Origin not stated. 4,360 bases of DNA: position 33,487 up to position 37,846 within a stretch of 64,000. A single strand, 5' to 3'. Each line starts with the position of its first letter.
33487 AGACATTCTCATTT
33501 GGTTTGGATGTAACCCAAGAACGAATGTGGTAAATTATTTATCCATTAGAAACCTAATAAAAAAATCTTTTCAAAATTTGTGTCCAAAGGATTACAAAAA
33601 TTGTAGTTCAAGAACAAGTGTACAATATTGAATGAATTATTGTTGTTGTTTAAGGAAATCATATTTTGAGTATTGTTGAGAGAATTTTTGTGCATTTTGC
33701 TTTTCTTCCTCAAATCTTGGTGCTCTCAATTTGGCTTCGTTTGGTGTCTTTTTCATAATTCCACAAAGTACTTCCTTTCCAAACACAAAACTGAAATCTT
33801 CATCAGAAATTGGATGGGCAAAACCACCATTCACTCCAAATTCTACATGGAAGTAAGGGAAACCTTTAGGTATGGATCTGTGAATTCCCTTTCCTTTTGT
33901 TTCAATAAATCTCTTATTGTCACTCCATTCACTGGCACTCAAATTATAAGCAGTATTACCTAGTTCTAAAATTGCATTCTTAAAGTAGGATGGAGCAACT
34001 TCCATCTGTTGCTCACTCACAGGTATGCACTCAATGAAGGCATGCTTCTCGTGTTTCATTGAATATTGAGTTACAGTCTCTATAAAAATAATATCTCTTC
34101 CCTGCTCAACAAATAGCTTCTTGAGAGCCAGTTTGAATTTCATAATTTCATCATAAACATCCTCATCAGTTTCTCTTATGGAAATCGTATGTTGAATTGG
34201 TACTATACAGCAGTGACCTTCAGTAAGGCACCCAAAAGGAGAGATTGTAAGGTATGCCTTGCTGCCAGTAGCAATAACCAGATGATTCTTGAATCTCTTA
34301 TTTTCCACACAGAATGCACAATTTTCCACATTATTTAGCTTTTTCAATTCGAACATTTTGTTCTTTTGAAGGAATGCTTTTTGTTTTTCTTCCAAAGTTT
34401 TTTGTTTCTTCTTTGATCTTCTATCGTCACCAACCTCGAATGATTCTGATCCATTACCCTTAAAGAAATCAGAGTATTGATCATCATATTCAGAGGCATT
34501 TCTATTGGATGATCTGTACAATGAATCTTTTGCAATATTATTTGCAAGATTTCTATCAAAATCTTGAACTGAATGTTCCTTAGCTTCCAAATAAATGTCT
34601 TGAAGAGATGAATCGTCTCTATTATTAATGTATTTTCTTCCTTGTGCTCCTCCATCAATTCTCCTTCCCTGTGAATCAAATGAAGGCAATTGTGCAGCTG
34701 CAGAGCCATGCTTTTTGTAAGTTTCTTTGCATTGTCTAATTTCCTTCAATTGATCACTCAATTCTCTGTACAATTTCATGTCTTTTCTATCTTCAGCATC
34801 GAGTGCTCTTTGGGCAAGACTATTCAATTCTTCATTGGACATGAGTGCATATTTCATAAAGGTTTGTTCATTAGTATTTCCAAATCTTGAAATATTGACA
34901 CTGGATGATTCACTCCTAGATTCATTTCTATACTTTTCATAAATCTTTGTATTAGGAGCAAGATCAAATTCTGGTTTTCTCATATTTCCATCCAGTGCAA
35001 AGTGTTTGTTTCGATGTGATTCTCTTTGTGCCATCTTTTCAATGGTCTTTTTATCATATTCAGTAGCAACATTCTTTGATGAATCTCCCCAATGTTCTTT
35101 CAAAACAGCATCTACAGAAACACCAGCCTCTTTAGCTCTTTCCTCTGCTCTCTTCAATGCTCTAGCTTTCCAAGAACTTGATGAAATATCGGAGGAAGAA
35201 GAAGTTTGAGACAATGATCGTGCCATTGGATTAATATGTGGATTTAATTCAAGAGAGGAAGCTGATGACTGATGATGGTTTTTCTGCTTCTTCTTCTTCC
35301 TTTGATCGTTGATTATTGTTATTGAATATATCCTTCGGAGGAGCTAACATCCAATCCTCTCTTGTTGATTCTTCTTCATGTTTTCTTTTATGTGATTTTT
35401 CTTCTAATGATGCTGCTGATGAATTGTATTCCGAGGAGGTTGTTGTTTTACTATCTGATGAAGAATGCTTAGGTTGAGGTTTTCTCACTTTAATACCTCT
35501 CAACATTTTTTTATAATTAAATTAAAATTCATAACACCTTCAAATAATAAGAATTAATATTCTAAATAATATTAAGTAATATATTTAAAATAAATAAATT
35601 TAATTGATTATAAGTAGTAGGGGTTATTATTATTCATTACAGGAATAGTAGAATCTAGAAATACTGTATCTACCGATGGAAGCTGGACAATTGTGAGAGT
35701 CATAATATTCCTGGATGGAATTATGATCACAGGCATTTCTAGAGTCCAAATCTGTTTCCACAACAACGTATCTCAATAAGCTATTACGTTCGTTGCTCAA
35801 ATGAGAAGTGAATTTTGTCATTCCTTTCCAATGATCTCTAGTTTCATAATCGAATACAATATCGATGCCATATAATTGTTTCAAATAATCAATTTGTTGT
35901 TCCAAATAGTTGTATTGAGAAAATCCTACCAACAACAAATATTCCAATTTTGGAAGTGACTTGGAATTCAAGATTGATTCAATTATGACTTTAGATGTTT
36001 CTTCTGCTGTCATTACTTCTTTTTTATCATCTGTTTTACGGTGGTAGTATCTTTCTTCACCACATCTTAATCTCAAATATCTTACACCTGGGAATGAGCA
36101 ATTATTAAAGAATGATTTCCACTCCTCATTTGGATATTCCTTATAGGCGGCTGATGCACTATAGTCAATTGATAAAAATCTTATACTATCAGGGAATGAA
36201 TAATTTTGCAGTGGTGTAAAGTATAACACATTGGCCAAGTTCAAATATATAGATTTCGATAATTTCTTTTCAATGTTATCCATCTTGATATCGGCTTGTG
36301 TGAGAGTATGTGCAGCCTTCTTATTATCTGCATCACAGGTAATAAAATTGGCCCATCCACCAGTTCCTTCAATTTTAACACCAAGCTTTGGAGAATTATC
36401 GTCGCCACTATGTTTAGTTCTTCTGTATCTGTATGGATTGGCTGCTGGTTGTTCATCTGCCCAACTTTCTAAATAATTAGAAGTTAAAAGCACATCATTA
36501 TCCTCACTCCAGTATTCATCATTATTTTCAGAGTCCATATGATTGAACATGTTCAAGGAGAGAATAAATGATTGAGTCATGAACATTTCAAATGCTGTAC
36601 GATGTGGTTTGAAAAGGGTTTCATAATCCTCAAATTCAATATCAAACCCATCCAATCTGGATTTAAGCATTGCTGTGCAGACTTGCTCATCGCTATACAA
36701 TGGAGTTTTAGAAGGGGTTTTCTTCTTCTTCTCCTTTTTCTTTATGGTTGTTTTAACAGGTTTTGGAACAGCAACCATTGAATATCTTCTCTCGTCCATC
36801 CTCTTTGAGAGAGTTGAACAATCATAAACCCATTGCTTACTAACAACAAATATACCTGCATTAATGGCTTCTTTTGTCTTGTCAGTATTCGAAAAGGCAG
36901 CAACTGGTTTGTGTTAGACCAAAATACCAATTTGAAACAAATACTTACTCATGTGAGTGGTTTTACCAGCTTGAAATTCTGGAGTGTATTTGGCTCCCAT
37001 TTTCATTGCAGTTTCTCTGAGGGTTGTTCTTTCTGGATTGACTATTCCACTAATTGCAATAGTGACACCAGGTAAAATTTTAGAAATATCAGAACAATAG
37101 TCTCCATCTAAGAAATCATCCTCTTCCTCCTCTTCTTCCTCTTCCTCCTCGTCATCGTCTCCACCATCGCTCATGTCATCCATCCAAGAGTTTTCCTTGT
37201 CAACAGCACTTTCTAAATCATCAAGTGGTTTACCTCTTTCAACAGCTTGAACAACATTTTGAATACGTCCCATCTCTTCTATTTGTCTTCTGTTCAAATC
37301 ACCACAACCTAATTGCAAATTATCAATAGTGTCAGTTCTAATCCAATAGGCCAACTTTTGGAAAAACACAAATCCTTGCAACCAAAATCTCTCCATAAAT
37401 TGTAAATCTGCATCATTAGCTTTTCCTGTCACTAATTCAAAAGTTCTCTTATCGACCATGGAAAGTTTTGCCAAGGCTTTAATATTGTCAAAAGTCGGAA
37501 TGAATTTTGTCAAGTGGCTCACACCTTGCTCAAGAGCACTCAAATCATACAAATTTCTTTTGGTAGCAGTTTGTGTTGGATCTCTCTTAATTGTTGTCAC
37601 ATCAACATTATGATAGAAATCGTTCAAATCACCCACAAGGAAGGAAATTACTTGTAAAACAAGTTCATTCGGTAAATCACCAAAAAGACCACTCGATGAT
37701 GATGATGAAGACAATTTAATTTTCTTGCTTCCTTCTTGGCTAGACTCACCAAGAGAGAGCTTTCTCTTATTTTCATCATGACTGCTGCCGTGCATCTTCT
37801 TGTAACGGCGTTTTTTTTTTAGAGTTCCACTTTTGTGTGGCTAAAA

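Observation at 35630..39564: Divergent F-box gene pair on a 168-bp bidirectional promoter. One member is an unusual F-box+BRCT+LRR-like fusion.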

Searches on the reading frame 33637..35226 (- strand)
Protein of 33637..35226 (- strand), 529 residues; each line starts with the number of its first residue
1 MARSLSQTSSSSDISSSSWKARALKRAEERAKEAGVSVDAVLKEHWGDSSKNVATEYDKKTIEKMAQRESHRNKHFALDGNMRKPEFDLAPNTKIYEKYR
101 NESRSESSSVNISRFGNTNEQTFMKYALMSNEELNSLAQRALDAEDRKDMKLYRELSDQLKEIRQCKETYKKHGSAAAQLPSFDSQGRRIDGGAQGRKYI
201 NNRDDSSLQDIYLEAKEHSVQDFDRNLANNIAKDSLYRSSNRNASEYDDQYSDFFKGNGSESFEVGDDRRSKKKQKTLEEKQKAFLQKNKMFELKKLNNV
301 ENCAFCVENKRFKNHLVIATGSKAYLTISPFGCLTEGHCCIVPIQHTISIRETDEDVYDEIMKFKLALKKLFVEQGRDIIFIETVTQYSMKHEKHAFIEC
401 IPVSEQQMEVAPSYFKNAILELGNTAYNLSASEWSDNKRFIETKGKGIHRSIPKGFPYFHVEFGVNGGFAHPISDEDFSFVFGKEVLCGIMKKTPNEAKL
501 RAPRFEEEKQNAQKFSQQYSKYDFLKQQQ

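Call 7: search_protein_families(library=pfam, max_evalue=1, proteins=[window:33637-35226:-])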
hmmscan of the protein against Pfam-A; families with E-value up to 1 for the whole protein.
window:33637-35226:- (529 aa): 2 families
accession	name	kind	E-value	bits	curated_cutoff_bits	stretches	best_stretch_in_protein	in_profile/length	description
PF04677.20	CwfJ_C_1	-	2.2e-32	111.9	21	1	297-416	8-122/122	Protein similar to CwfJ C-terminus 1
PF04676.19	CwfJ_C_2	-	8.4e-23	81.5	28.8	1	433-524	1-95/96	Protein similar to CwfJ C-terminus 2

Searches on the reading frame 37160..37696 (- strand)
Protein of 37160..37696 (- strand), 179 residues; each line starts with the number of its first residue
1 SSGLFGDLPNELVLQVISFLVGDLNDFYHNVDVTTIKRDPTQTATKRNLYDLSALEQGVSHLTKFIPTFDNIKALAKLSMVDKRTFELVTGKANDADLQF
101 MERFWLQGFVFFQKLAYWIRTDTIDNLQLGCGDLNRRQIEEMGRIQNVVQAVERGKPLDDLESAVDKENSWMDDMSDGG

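Call 19: search_solved_structures(query=A2, max_evalue=10, show_alignments=3)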
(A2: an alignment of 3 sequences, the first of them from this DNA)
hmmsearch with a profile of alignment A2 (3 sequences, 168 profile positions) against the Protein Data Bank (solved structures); distinct sequences matched with E-value up to 10: 1.
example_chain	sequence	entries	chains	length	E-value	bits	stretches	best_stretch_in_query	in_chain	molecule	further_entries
9k5p_A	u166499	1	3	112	1.1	12.1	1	118-150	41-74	C3-Zn2-HEHE-19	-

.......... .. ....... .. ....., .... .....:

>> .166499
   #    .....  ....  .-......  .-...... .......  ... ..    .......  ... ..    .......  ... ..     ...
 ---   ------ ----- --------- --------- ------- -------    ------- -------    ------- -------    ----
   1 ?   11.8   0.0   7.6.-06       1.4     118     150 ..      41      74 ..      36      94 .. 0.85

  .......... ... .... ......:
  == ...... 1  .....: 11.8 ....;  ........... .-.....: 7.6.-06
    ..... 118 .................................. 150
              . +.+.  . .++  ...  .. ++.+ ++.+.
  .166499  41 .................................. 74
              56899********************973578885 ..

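Call 58: search_solved_structures(query=A5, max_evalue=10, show_alignments=5)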
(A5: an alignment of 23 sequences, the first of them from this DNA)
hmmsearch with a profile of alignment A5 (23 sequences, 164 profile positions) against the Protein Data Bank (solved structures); distinct sequences matched with E-value up to 10: 3.
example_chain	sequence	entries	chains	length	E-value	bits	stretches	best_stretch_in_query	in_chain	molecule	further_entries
1tmo_A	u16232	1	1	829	0.64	12.9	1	85-119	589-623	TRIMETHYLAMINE N-OXIDE REDUCTASE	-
5e3v_A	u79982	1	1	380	0.7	12.7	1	28-112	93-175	Adenylosuccinate lyase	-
4nsl_A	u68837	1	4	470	0.97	12.3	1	28-112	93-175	Adenylosuccinate lyase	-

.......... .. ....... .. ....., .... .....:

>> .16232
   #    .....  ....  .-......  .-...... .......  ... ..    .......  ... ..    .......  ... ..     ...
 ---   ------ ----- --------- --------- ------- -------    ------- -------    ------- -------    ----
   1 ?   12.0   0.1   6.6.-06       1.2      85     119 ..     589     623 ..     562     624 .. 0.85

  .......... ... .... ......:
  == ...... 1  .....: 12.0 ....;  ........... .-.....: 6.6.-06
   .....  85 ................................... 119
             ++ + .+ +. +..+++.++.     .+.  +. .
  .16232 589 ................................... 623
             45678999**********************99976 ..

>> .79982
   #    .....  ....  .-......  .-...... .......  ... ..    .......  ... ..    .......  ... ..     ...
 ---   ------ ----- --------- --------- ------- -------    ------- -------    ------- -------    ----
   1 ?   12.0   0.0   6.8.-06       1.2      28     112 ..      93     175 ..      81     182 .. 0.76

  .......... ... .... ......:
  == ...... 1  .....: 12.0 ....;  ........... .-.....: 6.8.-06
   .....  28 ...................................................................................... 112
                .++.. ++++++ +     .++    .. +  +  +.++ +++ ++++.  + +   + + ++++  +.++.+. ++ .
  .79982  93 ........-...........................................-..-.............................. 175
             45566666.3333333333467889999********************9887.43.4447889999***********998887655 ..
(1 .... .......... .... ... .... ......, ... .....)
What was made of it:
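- On F-box (PF00646 / PF12937), minus-strand protein: No F-box protein in PDB profile searches at E<=10 (calls 19, 58).
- HMM profiles of the N-terminal region find no F-box protein in the PDB at E<=10 (calls 19, 58). No F-box hit in the PDB profile searches (calls 19, 58).
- Tried and rejected: HMM profiles of the N-terminal region, built from 3 and from 23 sequences, found no F-box protein in the PDB and returned only chance hits (calls 19, 58).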

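Call 63: predict_structure(alignment_id=A5)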
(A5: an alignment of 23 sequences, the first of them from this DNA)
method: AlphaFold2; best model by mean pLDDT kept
length: 177 residues; sequences in the alignment: 23
mean_pLDDT: 69.8   pTM: 0.55
mean pLDDT of the five models: 69.8, 69.6, 67.6, 67.4, 65.0
residues with pLDDT >= 90: 19; 70-90: 77; 50-70: 53; < 50: 28
segments of 3 or more residues with pLDDT < 50: 41-56, 166-168, 170-172, 174-177
pLDDT, mean of each block of 10 residues (from residue 1): 84 90 77 56 41 50 85 91 83 64 85 74 64 78 72 61 50 46
secondary structure, 60 per line:
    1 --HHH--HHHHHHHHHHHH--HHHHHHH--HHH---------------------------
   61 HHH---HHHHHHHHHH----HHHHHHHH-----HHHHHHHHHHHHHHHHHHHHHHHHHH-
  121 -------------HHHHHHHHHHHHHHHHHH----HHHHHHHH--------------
elements in order: H8-19 H22-28 H67-76 H81-88 H94-119 H134-151 H156-163
